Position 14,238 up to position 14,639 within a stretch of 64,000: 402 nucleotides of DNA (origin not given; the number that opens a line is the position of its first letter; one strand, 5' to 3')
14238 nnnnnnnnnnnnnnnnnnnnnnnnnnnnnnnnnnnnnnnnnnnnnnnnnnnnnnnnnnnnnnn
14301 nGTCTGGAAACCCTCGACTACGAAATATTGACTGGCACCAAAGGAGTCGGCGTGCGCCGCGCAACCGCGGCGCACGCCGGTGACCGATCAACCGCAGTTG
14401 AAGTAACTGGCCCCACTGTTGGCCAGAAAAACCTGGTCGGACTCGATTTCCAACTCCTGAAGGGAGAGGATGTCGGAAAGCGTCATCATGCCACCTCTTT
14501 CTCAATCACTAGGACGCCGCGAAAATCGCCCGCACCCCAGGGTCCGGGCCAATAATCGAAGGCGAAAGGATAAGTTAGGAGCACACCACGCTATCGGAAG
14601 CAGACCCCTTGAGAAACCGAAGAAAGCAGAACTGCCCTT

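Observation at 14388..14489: Unannotated 33-aa precursor peptide with ILELQ-like leader and single SxxSxxxC core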

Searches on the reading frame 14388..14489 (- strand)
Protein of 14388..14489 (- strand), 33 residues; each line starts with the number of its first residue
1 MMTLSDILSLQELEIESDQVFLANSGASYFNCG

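Call 13: find_encoding_contigs(protein=window:14388-14489:-, flank=10000)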
Protein window:14388-14489:- (33 aa): no gene with exactly this product is on record in the collection.

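Call 40: list_cluster_members(proteins=[window:14391-14489:-, window:14391-14486:-, window:16815-16931:+, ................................, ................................, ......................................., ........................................, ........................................])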
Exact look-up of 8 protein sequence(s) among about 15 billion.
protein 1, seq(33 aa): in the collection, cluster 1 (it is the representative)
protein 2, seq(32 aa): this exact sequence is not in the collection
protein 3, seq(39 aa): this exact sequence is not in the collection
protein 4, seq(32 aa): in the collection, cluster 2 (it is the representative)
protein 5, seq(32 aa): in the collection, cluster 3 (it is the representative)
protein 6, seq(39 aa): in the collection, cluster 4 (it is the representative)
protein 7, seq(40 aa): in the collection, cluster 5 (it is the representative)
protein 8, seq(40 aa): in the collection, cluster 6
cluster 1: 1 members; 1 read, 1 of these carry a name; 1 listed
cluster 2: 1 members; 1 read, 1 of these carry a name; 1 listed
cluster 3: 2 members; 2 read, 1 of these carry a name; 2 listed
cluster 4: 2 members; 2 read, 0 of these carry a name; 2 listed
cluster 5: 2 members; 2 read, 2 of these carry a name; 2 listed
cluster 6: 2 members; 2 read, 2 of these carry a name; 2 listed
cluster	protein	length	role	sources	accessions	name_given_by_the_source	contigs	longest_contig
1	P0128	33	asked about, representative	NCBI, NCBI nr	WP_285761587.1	SapB/AmfS family lantipeptide [Nocardiopsis ansamitocini]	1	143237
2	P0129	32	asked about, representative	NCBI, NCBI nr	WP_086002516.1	SapB/AmfS family lantipeptide [Nocardiopsis ganjiahuensis]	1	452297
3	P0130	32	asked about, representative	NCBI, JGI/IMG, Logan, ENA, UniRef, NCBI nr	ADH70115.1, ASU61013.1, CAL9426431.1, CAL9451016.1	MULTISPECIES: hypothetical protein [Nocardiopsis] | hypothetical protein | SapB/AmfS family lantipeptide n=2 Tax=Nocardiopsis TaxID=2013 RepID=D7B027_NOCDD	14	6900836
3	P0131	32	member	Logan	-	-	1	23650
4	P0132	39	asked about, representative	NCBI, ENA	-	-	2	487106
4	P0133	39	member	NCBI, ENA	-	-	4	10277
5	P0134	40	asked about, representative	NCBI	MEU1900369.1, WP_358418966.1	SapB/AmfS family lantipeptide [Nocardiopsis dassonvillei]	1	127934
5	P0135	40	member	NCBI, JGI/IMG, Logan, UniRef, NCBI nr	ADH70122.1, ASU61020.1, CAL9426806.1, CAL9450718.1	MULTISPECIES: hypothetical protein [Nocardiopsis] | hypothetical protein | SapB/AmfS family lantipeptide n=2 Tax=Nocardiopsis TaxID=2013 RepID=D7B034_NOCDD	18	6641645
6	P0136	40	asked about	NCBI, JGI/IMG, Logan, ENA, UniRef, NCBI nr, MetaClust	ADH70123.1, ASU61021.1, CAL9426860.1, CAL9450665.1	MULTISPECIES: hypothetical protein [Nocardiopsis] | hypothetical protein | SapB/AmfS family lantipeptide n=2 Tax=Nocardiopsis TaxID=2013 RepID=D7B035_NOCDD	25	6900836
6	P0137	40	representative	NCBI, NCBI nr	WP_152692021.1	SapB/AmfS family lantipeptide [Nocardiopsis sp. RV163]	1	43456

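Call 41: search_protein_families(library=ncbifam, proteins=[window:14391-14489:-], max_evalue=10)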
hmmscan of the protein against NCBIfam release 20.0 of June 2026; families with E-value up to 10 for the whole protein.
seq(33 aa): 2 families
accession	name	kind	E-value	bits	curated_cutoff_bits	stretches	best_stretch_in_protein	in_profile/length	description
NF038159.1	lanthi_III_b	subfamily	0.0064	16.5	30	1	6-28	2-24/38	class III lanthipeptide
NF038154.3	lanthi_III_a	subfamily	0.087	13.5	22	1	6-32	3-41/41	class III lanthipeptide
